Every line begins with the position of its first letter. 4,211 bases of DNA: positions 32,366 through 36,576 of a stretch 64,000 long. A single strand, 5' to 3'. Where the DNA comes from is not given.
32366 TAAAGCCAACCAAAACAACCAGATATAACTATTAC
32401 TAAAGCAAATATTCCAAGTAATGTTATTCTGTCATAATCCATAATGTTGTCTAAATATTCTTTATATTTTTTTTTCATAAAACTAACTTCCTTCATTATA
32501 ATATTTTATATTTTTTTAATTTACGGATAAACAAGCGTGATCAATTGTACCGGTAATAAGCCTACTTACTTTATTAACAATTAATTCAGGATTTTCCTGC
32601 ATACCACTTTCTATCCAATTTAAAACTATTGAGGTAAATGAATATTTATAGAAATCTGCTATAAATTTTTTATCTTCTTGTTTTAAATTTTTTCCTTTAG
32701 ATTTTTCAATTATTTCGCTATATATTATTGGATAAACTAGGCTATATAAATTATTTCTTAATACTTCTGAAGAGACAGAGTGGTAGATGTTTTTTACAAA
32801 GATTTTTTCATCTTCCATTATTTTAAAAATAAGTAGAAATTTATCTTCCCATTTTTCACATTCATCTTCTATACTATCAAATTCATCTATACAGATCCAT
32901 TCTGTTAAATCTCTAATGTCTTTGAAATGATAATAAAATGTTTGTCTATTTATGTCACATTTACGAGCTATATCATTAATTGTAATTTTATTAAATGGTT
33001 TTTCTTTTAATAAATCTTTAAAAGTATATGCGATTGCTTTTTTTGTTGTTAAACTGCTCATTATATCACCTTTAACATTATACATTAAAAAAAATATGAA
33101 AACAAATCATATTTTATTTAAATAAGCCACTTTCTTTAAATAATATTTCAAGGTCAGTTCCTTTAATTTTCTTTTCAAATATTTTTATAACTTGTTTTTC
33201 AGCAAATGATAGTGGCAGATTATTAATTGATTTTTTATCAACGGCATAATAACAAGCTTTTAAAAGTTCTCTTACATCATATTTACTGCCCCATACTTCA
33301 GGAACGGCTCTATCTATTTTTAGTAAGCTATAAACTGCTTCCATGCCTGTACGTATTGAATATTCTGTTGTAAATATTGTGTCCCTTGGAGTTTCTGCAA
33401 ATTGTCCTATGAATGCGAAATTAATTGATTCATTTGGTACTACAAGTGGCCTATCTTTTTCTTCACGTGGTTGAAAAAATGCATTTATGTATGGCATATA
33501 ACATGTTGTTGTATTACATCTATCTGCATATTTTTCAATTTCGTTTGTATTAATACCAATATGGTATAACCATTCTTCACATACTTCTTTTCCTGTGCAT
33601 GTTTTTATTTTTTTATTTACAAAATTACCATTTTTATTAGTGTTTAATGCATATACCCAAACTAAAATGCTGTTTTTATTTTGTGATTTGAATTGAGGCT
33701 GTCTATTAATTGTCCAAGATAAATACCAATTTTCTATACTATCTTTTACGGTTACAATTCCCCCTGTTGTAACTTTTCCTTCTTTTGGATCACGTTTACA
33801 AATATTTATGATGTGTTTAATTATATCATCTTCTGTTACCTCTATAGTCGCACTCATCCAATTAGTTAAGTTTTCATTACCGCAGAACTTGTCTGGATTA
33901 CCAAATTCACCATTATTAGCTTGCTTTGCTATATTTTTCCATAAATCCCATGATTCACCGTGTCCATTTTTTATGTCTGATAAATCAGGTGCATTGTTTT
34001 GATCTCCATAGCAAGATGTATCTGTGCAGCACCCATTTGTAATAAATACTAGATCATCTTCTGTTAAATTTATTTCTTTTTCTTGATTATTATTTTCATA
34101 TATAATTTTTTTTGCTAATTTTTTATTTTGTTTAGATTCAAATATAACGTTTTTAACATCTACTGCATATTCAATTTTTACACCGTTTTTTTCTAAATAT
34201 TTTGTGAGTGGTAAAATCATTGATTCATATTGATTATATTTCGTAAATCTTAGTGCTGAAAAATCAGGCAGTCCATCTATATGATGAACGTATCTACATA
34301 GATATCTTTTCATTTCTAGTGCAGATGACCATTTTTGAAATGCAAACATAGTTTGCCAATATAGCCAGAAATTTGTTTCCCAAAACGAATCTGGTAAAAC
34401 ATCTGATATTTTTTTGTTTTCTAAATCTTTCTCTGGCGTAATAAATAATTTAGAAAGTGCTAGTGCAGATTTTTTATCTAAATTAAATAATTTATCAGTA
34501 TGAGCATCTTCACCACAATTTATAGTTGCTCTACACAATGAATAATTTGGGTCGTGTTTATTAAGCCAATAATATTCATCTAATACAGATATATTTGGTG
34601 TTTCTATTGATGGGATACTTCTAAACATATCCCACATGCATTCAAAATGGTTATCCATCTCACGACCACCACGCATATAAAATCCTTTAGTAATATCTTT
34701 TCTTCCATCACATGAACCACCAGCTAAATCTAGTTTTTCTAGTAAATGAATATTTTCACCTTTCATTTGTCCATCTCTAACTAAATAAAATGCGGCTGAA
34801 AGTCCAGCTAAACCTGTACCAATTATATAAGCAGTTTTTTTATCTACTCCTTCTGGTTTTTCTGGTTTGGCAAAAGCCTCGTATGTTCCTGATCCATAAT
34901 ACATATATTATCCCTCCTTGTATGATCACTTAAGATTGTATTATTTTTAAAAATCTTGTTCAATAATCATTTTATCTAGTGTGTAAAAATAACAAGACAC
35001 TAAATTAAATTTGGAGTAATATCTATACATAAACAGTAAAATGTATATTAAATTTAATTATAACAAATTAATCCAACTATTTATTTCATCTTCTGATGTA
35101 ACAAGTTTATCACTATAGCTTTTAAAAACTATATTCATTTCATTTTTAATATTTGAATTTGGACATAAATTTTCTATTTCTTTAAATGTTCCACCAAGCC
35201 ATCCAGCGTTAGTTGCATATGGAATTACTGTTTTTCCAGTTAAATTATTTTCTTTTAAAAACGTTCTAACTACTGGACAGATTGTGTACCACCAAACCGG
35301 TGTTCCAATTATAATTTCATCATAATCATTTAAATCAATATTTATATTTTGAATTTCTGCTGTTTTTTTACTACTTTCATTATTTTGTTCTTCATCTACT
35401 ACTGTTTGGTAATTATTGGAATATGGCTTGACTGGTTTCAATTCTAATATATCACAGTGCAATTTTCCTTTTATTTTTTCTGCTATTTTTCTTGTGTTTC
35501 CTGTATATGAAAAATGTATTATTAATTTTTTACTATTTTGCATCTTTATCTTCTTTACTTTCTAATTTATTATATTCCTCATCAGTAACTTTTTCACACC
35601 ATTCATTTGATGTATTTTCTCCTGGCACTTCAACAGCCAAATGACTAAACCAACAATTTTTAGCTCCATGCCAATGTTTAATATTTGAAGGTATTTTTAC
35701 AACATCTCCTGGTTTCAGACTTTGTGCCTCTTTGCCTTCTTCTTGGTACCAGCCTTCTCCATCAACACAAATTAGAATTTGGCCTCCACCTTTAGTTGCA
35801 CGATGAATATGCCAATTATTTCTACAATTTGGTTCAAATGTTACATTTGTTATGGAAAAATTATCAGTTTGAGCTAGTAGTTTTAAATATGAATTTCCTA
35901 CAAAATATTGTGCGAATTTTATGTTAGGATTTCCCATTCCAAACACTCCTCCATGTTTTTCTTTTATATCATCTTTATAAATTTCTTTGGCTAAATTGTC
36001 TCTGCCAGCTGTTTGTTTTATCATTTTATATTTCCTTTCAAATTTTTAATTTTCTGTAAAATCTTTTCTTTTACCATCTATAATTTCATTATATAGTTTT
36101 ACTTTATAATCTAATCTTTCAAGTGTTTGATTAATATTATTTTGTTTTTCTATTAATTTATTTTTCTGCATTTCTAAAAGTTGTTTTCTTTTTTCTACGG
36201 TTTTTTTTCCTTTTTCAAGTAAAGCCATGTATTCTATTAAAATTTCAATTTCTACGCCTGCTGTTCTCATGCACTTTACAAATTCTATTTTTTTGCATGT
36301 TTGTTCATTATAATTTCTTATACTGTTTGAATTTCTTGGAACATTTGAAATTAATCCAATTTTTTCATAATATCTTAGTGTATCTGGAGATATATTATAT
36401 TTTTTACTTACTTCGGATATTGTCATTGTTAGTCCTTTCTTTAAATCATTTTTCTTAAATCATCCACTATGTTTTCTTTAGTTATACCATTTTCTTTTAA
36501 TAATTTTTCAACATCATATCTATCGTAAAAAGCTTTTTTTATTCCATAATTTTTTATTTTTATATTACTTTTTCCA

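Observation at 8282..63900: Dispersed repertoire of type IV pilin-like genes embedded among core genes, with no assembly machinery in 64 kb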

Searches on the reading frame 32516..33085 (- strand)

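Call 15: search_protein_families(library=pfam, proteins=[window:32516-33085:-], max_evalue=0.001)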
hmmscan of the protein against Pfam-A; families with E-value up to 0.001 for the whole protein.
window:32516-33085:- (189 aa): 2 families
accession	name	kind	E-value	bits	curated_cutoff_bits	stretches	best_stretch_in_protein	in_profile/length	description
PF14278.11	TetR_C_8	-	1.8e-28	99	26.1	1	77-179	1-103/103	Transcriptional regulator C-terminal region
PF00440.29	TetR_N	-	2.6e-08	33.9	24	1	24-60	7-43/47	Bacterial regulatory proteins, tetR family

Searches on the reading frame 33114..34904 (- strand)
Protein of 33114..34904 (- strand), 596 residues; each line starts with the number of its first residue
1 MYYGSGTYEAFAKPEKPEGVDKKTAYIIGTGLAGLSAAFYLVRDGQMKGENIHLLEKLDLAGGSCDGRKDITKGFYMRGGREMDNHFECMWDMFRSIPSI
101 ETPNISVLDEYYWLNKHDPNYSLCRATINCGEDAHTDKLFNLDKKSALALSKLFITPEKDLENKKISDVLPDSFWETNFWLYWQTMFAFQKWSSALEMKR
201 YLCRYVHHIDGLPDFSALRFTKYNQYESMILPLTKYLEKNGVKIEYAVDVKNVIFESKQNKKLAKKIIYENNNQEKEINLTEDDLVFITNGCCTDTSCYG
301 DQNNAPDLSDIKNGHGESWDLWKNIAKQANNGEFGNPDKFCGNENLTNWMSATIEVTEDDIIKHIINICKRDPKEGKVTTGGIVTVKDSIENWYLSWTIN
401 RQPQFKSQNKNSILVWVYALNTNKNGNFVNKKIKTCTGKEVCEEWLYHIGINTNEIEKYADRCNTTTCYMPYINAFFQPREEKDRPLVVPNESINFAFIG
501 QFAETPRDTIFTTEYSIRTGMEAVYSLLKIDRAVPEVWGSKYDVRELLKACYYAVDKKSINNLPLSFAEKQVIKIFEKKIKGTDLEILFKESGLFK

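Call 15: search_protein_families(library=pfam, proteins=[window:33114-34904:-], max_evalue=0.001)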
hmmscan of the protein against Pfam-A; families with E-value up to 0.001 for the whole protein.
window:33114-34904:- (596 aa): 2 families
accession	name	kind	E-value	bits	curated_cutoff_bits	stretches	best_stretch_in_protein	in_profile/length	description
PF06100.17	MCRA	-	5e-212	705.6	23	1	22-525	1-495/495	MCRA family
PF13450.12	NAD_binding_8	-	1.7e-06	28.6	21.9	1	27-75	1-43/68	NAD(P)-binding Rossmann-like domain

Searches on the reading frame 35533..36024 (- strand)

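Call 16: search_protein_families(library=pfam, proteins=[window:35533-36024:-], max_evalue=0.001)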
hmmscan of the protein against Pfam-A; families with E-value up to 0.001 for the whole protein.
window:35533-36024:- (163 aa): 3 families
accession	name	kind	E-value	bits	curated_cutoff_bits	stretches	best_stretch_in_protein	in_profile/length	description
PF07883.17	Cupin_2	-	1.9e-07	31.2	27.2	1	61-120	3-57/70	Cupin domain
PF00190.28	Cupin_1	-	0.00018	21.5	22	1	55-132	32-116/151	Cupin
PF02311.25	AraC_binding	-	0.00084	19.5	21.1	0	67-117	10-59/135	AraC-like ligand binding domain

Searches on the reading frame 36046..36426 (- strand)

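Call 16: search_protein_families(library=pfam, proteins=[window:36046-36426:-], max_evalue=0.001)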
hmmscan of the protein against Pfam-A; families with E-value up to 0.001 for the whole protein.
window:36046-36426:- (126 aa): 2 families
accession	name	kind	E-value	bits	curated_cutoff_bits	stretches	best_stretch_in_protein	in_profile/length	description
PF13411.12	MerR_1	-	1.1e-13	51.5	21.6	1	1-68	1-67/69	MerR HTH family regulatory protein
PF00376.29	MerR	-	1.4e-13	50.9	28.2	1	2-39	1-38/38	MerR family regulatory protein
